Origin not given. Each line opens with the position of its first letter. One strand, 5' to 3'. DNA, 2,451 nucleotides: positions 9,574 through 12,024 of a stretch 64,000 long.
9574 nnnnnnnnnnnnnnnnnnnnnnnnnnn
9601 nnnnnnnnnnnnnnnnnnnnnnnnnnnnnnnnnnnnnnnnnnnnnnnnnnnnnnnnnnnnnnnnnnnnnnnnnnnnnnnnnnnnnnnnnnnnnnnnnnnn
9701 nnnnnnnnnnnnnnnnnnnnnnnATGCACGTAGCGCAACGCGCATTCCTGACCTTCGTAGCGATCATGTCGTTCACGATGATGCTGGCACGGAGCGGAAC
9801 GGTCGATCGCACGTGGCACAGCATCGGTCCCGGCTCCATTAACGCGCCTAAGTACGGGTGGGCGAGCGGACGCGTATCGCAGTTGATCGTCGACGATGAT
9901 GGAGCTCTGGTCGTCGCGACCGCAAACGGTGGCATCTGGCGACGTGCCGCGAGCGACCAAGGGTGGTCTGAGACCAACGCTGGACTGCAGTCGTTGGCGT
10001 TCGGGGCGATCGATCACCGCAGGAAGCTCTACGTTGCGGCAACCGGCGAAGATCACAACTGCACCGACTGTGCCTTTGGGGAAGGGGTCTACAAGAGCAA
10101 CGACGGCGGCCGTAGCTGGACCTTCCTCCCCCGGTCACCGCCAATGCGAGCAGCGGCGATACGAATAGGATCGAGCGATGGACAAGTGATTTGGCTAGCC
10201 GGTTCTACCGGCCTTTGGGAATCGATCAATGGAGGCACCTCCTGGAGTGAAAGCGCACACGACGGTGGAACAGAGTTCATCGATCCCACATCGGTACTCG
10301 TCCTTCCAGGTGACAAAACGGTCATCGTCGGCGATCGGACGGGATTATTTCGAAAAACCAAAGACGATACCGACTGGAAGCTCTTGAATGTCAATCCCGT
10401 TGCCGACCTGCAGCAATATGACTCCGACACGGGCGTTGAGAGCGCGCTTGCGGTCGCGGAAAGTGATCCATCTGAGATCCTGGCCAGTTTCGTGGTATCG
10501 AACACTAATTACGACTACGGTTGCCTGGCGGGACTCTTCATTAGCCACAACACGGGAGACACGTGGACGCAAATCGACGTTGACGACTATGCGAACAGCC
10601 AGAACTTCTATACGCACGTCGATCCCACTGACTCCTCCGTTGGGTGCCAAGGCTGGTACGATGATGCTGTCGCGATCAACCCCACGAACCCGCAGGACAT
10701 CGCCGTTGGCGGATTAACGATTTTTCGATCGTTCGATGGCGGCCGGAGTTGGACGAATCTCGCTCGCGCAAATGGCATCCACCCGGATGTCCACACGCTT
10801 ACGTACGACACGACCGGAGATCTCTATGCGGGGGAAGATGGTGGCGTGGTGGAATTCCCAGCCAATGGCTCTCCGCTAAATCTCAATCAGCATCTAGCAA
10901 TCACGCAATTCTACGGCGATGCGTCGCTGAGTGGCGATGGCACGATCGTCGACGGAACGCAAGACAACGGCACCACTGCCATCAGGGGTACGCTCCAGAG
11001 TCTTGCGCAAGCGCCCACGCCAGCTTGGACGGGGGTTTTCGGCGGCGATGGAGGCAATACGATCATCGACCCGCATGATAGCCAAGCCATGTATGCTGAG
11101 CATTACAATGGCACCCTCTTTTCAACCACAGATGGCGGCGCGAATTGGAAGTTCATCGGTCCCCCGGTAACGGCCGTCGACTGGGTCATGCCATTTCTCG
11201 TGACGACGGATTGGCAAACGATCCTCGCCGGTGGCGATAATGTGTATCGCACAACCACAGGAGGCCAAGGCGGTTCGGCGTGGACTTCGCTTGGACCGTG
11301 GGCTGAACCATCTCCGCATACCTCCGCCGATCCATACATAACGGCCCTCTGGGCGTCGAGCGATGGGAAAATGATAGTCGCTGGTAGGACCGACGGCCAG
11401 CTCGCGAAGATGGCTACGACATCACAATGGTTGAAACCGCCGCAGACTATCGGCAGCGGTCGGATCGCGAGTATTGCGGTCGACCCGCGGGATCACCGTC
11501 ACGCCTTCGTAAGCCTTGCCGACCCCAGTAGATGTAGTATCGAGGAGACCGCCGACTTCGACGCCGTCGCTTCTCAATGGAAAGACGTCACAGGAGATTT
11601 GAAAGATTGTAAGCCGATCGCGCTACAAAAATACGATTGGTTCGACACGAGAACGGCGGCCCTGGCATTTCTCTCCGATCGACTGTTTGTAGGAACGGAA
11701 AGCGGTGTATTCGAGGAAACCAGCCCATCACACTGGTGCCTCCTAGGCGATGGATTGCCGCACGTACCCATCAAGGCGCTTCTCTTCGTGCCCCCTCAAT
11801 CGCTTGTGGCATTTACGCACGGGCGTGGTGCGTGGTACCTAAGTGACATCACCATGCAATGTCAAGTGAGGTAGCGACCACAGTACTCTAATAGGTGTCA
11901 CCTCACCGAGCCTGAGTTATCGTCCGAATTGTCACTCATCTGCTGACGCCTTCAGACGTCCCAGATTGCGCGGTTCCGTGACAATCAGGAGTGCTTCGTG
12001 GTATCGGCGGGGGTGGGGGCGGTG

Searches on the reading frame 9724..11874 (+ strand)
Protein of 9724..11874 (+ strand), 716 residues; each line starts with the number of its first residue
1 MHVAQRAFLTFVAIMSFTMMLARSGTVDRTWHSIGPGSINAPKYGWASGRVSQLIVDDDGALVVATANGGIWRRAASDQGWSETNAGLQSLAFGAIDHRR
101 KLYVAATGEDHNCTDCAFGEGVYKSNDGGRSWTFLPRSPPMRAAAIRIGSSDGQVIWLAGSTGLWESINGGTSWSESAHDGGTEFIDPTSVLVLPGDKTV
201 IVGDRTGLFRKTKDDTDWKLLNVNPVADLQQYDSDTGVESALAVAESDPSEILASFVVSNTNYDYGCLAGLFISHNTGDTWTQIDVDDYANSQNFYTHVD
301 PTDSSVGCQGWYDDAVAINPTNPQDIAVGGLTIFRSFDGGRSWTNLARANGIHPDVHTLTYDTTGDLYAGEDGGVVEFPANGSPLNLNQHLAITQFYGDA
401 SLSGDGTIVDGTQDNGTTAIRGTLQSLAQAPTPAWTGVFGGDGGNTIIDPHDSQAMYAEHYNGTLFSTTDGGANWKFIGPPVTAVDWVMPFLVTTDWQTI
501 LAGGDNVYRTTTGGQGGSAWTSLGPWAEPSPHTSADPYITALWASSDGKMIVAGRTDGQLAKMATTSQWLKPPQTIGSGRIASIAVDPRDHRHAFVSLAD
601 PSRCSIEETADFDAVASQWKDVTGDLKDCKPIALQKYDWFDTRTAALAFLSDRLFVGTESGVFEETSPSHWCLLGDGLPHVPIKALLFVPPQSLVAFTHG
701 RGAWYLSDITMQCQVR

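Call 69: search_protein_families(library=pfam, proteins=[window:9724-11874:+], max_evalue=0.0001)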
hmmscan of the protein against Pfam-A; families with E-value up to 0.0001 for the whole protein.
window:9724-11874:+ (716 aa): 1 family
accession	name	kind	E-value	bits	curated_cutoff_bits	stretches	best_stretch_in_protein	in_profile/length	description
PF15902.12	Sortilin-Vps10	-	3.5e-08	33.1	33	0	164-307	3-133/446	Sortilin, neurotensin receptor 3,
